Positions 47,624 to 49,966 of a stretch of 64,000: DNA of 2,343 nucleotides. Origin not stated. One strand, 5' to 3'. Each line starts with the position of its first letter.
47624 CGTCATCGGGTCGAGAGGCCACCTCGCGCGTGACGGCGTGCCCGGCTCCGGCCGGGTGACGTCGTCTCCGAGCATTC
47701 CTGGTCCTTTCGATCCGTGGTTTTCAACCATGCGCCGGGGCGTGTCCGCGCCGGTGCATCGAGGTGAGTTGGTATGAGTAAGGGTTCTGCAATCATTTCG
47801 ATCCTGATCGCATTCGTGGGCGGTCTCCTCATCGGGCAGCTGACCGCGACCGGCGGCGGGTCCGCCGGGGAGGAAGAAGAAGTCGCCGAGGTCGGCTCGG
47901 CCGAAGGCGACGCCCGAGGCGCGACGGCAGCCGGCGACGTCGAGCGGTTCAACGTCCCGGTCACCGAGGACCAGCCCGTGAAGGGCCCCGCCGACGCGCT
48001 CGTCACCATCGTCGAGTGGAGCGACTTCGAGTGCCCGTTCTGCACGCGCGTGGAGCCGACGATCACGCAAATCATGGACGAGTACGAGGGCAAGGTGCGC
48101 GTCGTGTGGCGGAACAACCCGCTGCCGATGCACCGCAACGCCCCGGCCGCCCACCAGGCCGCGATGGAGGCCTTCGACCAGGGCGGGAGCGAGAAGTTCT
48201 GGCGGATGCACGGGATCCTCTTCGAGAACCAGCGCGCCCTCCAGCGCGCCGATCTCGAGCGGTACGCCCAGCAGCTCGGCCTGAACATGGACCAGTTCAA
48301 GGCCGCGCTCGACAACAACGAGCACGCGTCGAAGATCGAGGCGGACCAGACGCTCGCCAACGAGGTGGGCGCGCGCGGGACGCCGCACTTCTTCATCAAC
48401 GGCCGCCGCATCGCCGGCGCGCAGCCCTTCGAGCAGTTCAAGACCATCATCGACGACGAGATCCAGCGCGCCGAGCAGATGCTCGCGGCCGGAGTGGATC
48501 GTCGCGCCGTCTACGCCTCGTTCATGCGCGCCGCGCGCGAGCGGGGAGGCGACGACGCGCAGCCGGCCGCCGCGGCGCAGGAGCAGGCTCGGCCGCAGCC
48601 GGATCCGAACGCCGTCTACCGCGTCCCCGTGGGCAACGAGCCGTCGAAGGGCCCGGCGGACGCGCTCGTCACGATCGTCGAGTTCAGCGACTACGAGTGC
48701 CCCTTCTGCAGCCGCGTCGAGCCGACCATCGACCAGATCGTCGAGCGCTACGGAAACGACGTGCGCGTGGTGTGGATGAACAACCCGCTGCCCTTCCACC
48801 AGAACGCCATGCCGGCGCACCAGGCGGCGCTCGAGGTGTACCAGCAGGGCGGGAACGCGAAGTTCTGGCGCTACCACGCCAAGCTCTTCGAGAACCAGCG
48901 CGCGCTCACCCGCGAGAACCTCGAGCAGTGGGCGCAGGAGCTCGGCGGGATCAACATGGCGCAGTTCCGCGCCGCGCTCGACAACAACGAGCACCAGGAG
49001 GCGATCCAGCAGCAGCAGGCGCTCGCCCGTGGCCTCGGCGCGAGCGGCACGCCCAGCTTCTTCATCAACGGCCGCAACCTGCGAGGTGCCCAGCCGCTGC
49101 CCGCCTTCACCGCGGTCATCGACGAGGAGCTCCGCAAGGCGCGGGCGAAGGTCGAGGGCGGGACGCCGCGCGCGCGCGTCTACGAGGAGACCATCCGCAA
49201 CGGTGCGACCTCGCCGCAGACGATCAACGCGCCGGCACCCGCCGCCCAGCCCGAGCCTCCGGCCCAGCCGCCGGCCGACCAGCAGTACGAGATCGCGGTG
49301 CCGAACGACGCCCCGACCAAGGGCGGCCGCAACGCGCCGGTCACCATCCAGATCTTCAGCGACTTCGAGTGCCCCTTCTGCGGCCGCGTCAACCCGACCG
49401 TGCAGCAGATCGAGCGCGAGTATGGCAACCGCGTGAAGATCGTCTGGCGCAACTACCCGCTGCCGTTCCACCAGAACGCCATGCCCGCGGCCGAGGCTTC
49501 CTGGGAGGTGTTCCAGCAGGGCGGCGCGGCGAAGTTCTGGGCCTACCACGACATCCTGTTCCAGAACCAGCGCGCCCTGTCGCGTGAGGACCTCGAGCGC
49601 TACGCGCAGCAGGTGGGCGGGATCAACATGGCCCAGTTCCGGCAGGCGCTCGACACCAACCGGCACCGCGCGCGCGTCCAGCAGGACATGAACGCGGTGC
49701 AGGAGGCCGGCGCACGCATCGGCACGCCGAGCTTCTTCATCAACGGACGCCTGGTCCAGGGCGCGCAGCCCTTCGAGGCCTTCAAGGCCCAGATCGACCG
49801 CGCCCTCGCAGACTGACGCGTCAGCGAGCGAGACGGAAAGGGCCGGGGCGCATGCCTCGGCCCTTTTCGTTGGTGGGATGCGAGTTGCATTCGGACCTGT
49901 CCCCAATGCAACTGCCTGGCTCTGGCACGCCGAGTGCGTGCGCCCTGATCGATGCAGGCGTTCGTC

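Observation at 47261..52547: Locus with two paralogous triple-DsbA (6x CPFC) proteins flanking a Cys-free membrane protein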

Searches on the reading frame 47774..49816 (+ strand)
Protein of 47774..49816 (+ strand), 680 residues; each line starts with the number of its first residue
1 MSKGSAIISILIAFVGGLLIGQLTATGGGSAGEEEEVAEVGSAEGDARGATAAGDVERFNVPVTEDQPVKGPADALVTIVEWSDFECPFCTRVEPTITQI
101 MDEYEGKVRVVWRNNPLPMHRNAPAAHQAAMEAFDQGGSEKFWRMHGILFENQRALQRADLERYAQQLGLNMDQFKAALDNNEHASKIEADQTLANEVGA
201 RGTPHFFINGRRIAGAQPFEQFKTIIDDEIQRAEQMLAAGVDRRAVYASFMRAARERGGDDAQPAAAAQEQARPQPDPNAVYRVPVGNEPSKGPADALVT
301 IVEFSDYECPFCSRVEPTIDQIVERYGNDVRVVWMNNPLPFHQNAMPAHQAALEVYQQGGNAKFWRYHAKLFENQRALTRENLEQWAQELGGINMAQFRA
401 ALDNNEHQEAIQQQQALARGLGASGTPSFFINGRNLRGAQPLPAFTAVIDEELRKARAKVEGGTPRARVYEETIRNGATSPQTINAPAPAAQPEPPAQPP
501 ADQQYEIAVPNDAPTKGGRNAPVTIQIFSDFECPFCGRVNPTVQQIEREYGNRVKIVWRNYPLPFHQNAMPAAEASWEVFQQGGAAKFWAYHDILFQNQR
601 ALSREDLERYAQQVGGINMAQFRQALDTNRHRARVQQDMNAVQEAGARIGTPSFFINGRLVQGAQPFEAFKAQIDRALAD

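Call 3: search_protein_families(library=pfam, proteins=[window:47774-49816:+], max_evalue=0.01)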
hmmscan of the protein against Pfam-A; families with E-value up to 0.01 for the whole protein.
window:47774-49816:+ (680 aa): 13 families
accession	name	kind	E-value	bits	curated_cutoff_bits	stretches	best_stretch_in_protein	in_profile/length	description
PF13462.12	Thioredoxin_4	-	1.7e-80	269.4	23.2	3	65-228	3-165/165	Thioredoxin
PF01323.26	DSBA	-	3.6e-64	216.5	25.6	3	78-226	1-190/191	DSBA-like thioredoxin domain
PF13098.12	Thioredoxin_2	-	1.5e-19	70.7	27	2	300-448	8-103/104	Thioredoxin-like domain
PF13743.12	Thioredoxin_5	-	4.5e-14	53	27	1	111-208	65-163/186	Thioredoxin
PF00085.26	Thioredoxin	-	1.1e-07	32.3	23.5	0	300-336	21-57/103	Thioredoxin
PF13728.12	TraF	-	2.3e-06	28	23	0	303-339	135-171/224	F plasmid transfer operon protein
PF11527.13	ARL2_Bind_BART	-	9.7e-06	26.2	23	0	575-637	28-88/116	The ARF-like 2 binding protein BART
PF00462.30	Glutaredoxin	-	9.8e-06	26.1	22.9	0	183-213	35-60/60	Glutaredoxin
PF18403.7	Thioredoxin_15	-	1.8e-05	25.3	27.4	0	328-435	57-150/207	Thioredoxin-like domain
PF05605.18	zf-Di19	-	0.00085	20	27.5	0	84-100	2-17/54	Drought induced 19 protein (Di19), zinc-binding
PF09107.17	SelB-wing_3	-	0.0018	18.2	23.2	0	610-632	2-24/47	Elongation factor SelB, winged helix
PF24440.1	DUF7559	-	0.0092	16.6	27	0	529-539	34-44/52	Family of unknown function (DUF7559)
PF06110.17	TXD17-like_Trx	-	0.0096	16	23.1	0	309-334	38-63/119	Thioredoxin domain-containing protein 17-like, thioredoxin domain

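Call 4: search_protein_families(library=ncbifam, proteins=[window:47774-49816:+], max_evalue=0.01)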
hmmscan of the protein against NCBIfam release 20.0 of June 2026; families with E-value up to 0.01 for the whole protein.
window:47774-49816:+ (680 aa): 19 families
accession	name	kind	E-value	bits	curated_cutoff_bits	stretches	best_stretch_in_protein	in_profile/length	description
NF041057.1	Rcas_1661_fam_Se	equivalog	3.2e-88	295.4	190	3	66-228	80-246/247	Rcas_1661 family thioredoxin-like (seleno)lipoprotein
TIGR02180.1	GRX_euk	equivalog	1.1e-09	38.4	87.25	0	179-222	33-74/84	glutaredoxin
NF008198.0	PRK10954.1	equivalog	7.2e-09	35.7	279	0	154-213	119-178/207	thiol:disulfide interchange protein DsbA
NF008657.0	PRK11657.1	equivalog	1.3e-08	34.4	124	0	516-538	112-134/251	thiol:disulfide interchange protein DsbG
NF047697.1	ThioredTrxAClost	equivalog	2.7e-08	33.9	140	0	299-336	19-56/105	thioredoxin TrxA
NF047695.1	ThlDiSintDsbAHaem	equivalog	5.3e-08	32.5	290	0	160-222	125-187/206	thiol:disulfide interchange protein DsbA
TIGR02190.1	GlrX-dom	hypoth_equivalog_domain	2.8e-07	30.4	99.3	0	521-543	6-28/79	glutaredoxin-family domain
TIGR02738.1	TrbB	equivalog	7.7e-07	28.9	132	0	301-354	54-108/153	type-F conjugative transfer system pilin assembly thiol-disulfide isomerase TrbB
TIGR00411.1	redox_disulf_1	equivalog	5.3e-06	26.4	92.75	0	523-556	1-34/82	MJ0307 family thioredoxin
NF052402.1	ThlOxiredEpsilon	equivalog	2.8e-05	23.8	370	0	517-539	124-145/236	bifunctional thiol oxidoreductase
NF010288.0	PRK13728.1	subfamily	5.3e-05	22.8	199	0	258-330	34-102/181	F-type conjugal transfer protein TrbB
NF033782.1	lipoprot_Omp28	subfamily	0.0001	21.6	150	0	299-333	40-75/264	Omp28 family outer membrane lipoprotein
TIGR01068.1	thioredoxin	equivalog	0.00014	21.9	96.8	0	299-336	16-53/101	thioredoxin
NF006898.0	PRK09381.1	equivalog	0.00015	22.1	138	0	73-112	20-58/109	thioredoxin TrxA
NF008401.0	PRK11200.1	equivalog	0.0003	20.9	84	0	525-549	3-27/87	GrxA family glutaredoxin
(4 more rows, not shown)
